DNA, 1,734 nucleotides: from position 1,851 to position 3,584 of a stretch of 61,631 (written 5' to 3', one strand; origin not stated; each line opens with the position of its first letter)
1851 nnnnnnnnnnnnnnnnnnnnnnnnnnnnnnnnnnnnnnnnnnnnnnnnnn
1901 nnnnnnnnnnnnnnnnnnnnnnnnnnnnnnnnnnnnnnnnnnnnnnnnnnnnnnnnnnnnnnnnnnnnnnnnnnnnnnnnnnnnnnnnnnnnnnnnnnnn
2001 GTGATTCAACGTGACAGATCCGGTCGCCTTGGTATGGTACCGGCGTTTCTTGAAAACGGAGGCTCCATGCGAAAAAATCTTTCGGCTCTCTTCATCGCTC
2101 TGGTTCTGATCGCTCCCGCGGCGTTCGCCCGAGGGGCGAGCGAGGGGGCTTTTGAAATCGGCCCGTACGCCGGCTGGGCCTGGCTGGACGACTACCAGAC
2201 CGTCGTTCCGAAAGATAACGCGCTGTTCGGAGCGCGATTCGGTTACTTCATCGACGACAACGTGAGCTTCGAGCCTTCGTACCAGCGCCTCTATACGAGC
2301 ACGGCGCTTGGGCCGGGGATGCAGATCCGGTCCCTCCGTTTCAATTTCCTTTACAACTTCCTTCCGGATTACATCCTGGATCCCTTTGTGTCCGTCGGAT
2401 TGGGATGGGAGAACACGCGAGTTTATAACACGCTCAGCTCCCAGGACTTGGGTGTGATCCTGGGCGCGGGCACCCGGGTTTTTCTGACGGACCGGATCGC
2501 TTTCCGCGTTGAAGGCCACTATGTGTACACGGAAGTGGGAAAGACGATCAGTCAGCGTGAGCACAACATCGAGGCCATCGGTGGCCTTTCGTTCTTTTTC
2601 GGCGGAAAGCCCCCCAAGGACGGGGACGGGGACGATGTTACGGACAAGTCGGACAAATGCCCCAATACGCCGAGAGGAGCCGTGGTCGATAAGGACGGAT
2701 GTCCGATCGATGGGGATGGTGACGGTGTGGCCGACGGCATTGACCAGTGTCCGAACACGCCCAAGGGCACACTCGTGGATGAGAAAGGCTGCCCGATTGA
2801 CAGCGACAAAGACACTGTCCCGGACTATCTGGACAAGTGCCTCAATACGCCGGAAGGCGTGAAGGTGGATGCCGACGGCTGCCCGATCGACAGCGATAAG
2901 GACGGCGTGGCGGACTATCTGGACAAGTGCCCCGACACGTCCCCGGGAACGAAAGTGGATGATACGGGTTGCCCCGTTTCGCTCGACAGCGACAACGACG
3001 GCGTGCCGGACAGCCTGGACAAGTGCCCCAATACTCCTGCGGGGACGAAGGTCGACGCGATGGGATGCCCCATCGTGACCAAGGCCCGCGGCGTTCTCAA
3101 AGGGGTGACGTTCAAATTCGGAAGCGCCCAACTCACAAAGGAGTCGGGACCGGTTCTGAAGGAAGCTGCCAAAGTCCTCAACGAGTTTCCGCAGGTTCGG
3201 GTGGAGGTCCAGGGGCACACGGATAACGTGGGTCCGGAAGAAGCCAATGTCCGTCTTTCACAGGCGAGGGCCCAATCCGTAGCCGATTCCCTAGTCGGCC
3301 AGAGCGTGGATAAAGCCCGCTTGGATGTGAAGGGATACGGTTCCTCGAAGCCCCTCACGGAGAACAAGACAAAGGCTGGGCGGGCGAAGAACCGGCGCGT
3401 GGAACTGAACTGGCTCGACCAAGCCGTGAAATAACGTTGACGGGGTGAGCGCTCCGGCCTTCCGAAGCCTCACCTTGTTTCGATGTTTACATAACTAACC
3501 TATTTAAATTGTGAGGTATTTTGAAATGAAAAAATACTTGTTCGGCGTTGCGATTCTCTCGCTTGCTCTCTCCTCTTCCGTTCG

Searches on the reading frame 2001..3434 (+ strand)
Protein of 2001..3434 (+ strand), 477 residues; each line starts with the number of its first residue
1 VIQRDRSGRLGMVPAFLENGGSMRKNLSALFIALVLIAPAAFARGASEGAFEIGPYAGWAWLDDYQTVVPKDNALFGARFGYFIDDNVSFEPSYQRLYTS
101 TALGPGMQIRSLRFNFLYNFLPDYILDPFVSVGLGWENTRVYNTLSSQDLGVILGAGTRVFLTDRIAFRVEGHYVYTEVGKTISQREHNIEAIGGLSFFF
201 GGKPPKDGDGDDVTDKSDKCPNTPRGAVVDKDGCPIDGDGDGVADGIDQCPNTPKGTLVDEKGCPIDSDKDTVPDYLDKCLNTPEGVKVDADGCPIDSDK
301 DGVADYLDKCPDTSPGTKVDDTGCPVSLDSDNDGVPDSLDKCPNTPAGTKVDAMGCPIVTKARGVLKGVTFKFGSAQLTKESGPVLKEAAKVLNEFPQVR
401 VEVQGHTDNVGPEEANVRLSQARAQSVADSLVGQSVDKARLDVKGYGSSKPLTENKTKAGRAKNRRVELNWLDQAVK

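Call 59: search_protein_families(library=pfam, proteins=[window:2001-3434:+], max_evalue=0.00001)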
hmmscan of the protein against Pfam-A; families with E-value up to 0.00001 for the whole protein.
window:2001-3434:+ (477 aa): 4 families
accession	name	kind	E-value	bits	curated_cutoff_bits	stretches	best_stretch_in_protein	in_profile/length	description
PF00691.25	OmpA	-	2.1e-25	89.4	27.2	1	370-465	1-98/98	OmpA family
PF02412.23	TSP_3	-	7e-17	61.3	25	0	328-346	14-32/36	Thrombospondin type 3 repeat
PF13505.12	OMP_b-brl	-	6.8e-12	46.3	28.7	1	31-178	3-156/175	Outer membrane protein beta-barrel domain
PF05736.17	OprF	-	9.9e-08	32.4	23.5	1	37-203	15-183/184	OprF membrane domain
